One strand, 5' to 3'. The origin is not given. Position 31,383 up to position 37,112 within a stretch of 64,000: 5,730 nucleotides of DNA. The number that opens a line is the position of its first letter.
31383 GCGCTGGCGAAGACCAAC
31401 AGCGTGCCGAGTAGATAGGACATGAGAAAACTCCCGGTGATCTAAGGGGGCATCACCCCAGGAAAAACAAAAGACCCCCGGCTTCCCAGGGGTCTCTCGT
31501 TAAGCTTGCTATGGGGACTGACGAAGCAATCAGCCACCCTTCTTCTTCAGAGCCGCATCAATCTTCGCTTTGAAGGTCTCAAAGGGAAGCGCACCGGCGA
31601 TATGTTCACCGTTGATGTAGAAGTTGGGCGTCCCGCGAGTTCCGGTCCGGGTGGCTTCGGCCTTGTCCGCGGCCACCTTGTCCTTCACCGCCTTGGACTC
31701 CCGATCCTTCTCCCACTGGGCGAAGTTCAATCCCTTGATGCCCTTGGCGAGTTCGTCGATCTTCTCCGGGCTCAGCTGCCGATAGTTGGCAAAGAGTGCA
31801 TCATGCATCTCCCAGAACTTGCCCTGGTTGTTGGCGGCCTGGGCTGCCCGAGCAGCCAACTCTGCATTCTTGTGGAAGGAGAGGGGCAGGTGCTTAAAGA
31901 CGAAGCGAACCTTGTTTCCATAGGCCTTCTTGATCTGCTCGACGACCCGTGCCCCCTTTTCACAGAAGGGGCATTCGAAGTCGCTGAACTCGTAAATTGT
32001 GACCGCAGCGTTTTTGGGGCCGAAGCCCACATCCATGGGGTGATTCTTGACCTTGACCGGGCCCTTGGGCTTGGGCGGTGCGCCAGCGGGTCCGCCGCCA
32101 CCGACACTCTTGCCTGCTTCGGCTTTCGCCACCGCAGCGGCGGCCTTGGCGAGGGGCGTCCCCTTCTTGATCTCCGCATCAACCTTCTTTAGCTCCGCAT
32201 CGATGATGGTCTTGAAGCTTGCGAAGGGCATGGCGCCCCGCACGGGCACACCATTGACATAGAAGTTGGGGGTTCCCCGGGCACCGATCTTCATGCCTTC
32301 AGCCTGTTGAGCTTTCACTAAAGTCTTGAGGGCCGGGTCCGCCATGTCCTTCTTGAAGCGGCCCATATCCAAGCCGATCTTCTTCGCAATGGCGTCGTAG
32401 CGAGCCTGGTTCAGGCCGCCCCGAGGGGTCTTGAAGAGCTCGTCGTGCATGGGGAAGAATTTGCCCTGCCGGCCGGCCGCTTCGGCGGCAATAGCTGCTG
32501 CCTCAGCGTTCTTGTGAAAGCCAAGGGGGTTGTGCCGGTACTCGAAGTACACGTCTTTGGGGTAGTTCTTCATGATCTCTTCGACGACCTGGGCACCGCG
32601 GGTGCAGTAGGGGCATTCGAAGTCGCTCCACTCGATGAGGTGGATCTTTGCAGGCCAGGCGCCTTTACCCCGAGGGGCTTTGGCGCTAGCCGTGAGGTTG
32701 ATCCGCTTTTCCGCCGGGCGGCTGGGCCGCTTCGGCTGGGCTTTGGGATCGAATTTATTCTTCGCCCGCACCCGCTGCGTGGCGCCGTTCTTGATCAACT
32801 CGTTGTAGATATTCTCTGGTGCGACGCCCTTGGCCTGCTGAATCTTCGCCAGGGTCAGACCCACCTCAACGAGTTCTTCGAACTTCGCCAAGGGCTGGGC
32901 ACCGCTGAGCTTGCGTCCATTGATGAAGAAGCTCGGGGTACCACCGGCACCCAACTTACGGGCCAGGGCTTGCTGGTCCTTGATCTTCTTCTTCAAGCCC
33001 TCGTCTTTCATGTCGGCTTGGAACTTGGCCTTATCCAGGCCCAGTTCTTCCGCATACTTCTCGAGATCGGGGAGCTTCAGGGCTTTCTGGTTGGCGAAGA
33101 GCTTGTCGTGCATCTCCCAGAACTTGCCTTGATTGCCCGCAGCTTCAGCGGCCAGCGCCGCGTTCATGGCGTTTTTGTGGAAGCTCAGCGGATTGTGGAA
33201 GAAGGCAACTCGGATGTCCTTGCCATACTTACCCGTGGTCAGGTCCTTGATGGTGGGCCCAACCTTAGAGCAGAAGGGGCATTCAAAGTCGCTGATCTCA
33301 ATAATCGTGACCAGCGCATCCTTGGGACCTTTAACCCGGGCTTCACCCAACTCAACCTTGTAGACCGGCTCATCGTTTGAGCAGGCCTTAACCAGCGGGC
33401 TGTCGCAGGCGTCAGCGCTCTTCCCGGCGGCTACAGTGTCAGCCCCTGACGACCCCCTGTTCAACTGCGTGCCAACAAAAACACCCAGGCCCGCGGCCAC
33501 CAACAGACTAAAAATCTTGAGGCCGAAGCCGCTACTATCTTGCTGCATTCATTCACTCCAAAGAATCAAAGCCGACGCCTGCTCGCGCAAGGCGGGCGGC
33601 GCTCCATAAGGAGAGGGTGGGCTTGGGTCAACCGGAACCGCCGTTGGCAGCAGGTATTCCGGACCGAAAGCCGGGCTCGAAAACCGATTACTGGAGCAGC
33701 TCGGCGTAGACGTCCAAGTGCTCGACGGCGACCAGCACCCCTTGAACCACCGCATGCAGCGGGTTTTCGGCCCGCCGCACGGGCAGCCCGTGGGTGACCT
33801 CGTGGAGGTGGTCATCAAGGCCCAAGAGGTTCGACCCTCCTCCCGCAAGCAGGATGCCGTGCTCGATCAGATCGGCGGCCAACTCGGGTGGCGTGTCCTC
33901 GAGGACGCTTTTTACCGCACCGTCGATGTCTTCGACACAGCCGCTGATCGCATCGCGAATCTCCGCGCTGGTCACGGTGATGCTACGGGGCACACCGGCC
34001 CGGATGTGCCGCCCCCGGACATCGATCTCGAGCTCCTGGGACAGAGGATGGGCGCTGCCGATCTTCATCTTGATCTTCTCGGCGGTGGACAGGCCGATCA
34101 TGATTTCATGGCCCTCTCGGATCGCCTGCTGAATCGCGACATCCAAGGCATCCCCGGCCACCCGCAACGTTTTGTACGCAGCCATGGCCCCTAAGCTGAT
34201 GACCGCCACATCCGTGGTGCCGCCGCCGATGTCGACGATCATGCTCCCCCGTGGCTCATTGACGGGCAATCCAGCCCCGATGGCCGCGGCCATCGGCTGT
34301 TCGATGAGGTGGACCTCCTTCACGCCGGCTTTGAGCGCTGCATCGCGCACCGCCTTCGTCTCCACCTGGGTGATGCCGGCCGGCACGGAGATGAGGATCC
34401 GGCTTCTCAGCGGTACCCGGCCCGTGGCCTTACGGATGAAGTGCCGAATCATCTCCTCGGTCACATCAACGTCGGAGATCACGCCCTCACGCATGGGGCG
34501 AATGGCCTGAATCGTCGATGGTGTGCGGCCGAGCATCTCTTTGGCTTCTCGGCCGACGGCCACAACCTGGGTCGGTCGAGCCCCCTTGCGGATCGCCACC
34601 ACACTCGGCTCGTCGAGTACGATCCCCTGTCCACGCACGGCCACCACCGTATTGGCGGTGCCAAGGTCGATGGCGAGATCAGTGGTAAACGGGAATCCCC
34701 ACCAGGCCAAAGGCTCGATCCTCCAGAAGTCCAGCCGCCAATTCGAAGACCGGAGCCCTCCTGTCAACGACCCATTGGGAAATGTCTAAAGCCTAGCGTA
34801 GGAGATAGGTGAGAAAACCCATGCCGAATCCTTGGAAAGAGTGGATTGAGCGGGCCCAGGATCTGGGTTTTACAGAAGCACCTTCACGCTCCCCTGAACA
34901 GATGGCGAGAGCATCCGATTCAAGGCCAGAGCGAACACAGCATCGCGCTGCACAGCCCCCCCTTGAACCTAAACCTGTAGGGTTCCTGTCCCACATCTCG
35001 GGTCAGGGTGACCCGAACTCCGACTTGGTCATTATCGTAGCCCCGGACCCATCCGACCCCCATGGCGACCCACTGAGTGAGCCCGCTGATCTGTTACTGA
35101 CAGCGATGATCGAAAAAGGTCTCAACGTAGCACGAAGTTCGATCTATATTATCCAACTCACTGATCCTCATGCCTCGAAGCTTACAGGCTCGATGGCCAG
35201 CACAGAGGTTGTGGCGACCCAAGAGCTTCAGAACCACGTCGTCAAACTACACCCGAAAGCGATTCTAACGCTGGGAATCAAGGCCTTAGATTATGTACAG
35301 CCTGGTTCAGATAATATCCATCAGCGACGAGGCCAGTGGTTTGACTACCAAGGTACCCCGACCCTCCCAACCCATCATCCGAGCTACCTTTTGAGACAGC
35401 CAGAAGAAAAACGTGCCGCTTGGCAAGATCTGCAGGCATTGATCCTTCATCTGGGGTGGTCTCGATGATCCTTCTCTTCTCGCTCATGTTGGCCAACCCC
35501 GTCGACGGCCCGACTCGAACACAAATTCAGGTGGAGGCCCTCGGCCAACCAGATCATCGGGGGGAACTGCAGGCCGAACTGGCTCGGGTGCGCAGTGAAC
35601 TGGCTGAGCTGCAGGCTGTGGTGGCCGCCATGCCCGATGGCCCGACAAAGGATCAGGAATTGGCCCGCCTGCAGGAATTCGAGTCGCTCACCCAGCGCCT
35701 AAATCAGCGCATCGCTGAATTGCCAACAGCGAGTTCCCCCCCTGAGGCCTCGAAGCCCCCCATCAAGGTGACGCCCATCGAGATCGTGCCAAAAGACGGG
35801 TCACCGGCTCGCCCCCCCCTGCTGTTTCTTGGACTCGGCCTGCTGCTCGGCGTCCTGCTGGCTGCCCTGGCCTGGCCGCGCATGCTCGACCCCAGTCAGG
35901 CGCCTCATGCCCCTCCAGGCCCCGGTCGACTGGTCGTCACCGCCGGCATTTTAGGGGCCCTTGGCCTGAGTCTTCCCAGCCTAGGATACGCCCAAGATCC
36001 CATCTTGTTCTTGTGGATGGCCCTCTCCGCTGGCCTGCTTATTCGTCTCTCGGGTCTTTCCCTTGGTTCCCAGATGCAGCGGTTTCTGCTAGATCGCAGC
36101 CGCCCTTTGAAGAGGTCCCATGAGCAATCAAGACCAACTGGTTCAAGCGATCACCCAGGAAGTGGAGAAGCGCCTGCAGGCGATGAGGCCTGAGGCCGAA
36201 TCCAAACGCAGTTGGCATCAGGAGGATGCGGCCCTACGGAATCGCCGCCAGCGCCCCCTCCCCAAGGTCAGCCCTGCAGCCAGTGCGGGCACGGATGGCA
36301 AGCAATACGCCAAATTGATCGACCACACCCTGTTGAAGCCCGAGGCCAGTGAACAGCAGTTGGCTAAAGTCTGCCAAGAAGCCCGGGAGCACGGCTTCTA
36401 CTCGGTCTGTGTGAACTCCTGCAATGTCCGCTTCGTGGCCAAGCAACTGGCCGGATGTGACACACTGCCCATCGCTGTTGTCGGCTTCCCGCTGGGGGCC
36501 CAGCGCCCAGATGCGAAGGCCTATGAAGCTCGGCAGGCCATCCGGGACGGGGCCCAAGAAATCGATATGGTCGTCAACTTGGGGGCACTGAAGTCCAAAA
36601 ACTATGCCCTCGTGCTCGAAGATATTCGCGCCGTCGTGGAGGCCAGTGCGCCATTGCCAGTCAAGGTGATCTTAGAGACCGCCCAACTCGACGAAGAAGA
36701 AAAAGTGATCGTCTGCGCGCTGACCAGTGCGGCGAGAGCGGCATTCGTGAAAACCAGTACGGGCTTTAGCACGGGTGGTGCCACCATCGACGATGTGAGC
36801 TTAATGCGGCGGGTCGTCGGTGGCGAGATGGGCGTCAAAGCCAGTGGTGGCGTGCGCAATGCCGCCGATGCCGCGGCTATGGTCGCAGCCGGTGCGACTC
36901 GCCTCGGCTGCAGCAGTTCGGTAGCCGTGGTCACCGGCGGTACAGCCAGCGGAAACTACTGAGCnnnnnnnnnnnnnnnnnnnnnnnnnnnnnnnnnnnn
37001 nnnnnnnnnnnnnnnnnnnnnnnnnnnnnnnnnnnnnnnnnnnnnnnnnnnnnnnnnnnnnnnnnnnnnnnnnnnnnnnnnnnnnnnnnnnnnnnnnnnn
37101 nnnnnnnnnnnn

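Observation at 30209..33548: Two adjacent secreted proteins built from 2 and 3 tandem DsbA-like thioredoxin modules (five CxxC modules in 3.3 kb)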

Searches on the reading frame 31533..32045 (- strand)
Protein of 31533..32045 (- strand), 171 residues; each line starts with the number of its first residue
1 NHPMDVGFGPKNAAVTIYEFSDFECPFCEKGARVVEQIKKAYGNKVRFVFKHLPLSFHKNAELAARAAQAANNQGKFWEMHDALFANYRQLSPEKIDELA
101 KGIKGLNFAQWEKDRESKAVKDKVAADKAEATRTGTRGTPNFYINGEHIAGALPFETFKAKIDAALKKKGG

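Call 36: search_solved_structures(query=window:31533-32045:-, max_evalue=0.001, show_alignments=5)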
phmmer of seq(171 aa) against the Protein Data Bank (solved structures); distinct sequences matched with E-value up to 0.001: 23.
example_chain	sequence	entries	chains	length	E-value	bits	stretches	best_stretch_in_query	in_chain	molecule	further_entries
4pwp_A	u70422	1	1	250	3.9e-17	66.1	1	8-168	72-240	DsbA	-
4pwo_A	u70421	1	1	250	5.6e-17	65.5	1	8-168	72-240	DsbA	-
7unn_A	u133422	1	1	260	1.5e-16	64.1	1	8-168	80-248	Thioredoxin domain-containing protein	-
3gyk_A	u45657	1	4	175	1.8e-16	63.8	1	8-166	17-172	27kDa outer membrane protein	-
7uno_A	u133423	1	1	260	3.9e-15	59.5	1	8-168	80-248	Thioredoxin domain-containing protein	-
7rgv_A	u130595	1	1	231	4.7e-12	49.5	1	3-163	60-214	Thioredoxin domain-containing protein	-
3eu3_A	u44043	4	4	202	4.8e-11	46.2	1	8-169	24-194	BdbD | Disulfide bond formation protein D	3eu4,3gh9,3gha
4gxz_A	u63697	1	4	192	7.7e-10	42.3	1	1-167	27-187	Suppression of copper sensitivity protein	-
7jve_A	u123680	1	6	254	4.5e-09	39.8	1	8-145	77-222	DsbA family protein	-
4n30_A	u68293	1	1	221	7.6e-08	35.8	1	8-89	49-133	Protein disulfide isomerase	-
6eez_A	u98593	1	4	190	2.4e-07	34.2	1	9-170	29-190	DsbA-like disulfide oxidoreductase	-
3bd2_A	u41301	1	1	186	2.9e-07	33.9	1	10-162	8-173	Disulfide bond protein A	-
3bci_A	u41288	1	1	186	4e-07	33.5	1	10-162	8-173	Disulfide bond protein A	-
6nen_A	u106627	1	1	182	7.6e-07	32.6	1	8-162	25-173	Copper resistance protein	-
7dk9_A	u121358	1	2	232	9.9e-07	32.2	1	60-151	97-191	DSBA domain-containing protein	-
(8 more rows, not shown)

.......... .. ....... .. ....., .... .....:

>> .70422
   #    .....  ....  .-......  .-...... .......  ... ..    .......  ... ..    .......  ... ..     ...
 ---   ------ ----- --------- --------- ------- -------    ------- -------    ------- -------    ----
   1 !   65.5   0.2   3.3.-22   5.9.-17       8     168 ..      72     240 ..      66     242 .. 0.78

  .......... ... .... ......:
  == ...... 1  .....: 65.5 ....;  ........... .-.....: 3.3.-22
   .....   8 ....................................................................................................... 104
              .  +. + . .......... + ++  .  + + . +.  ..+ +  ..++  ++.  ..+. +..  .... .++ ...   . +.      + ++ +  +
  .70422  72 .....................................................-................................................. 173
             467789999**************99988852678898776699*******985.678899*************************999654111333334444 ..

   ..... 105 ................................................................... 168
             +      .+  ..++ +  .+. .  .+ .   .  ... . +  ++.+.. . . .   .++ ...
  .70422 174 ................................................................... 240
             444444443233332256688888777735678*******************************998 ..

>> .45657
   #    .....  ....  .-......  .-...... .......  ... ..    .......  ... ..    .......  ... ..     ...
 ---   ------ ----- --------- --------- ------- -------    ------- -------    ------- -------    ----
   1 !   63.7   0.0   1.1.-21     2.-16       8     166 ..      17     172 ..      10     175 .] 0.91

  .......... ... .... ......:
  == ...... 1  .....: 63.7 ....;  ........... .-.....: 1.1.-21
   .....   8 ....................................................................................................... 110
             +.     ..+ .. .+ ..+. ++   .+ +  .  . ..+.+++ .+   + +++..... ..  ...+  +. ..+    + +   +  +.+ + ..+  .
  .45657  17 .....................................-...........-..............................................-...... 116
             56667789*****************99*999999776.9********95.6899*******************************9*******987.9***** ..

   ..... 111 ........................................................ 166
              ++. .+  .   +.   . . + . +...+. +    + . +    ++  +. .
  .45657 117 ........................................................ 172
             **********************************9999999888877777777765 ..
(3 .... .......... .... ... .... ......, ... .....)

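Call 66: search_protein_representatives(protein=window:31533-32045:-)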
Query: 171 residues. Proteins with E-value up to 0.001 (for the whole library): 44991; up to 1e-10: 25136; up to 1e-30: 2101. The best 150 are listed.
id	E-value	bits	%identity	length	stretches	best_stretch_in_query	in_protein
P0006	3.1e-225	756.1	50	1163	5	9-168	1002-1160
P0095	5.9e-224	751.9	52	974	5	7-170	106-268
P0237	3.8e-204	687.5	53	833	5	7-170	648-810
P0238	1.4e-175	594.5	48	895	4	9-167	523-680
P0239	5.1e-174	589.5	40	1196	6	12-170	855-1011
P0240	7.0e-170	576.0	47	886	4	8-165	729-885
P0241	8.2e-170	575.8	47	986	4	8-167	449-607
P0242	1.9e-168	571.4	49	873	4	8-166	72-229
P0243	2.4e-164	558.0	46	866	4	6-168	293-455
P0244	4.0e-160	544.3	47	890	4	8-170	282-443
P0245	5.3e-158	537.4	46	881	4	8-166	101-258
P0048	2.3e-157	535.3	57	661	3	1-168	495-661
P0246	5.6e-155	527.5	43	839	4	6-167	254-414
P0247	2.8e-140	479.7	43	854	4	9-167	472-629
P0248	2.3e-137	470.3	43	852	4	11-166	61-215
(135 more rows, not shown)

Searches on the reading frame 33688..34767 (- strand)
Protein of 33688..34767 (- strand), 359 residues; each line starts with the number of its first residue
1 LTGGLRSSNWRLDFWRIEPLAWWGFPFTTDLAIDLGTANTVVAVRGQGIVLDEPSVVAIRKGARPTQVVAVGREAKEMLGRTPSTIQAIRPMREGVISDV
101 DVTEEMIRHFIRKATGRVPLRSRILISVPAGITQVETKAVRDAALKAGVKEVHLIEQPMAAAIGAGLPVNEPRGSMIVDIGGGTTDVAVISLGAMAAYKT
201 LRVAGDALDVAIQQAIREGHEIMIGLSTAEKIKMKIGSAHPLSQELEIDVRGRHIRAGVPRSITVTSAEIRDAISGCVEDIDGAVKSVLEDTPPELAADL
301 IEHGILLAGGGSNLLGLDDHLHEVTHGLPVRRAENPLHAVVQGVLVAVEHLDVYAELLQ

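Call 16: search_protein_families(library=pfam, proteins=[window:33688-34767:-], max_evalue=0.00001)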
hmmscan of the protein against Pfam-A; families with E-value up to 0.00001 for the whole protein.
window:33688-34767:- (359 aa): 4 families
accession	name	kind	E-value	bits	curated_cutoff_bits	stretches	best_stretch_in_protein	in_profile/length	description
PF06723.19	MreB_Mbl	-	1.9e-122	408.7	27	1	29-352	2-323/327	MreB/Mbl protein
PF00012.26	HSP70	-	1.2e-14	53.9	20.6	1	124-344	136-368/599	Hsp70 protein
PF14450.12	FtsA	-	2e-12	48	31.8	1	177-336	2-120/127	Cell division protein FtsA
PF00022.25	Actin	-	2.1e-12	46.8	27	1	54-220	31-190/410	Actin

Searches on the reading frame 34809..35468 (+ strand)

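Call 16: search_protein_families(library=pfam, proteins=[window:34809-35468:+], max_evalue=0.00001)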
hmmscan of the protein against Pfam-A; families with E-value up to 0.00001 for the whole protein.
window:34809-35468:+ (219 aa): 1 family
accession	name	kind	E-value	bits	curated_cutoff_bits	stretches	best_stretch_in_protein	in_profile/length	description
PF03167.25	UDG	-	4.1e-14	53.3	24.3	1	65-209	2-141/141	Uracil DNA glycosylase superfamily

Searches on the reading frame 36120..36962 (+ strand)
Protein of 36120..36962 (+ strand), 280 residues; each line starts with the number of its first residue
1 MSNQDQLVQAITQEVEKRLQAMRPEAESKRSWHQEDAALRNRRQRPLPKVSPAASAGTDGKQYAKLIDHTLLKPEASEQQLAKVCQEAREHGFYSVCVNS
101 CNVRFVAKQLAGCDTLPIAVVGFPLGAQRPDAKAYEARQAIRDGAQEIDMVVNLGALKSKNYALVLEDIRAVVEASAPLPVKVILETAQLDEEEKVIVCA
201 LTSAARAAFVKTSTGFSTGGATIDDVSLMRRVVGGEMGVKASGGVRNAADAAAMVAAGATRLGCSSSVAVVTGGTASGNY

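Call 16: search_protein_families(library=pfam, proteins=[window:36120-36962:+], max_evalue=0.00001)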
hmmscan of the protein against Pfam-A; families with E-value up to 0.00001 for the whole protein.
window:36120-36962:+ (280 aa): 1 family
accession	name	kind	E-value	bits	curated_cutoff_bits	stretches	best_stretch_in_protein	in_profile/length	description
PF01791.15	DeoC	-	1.2e-12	48.4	23.8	1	65-259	4-217/229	DeoC/LacD family aldolase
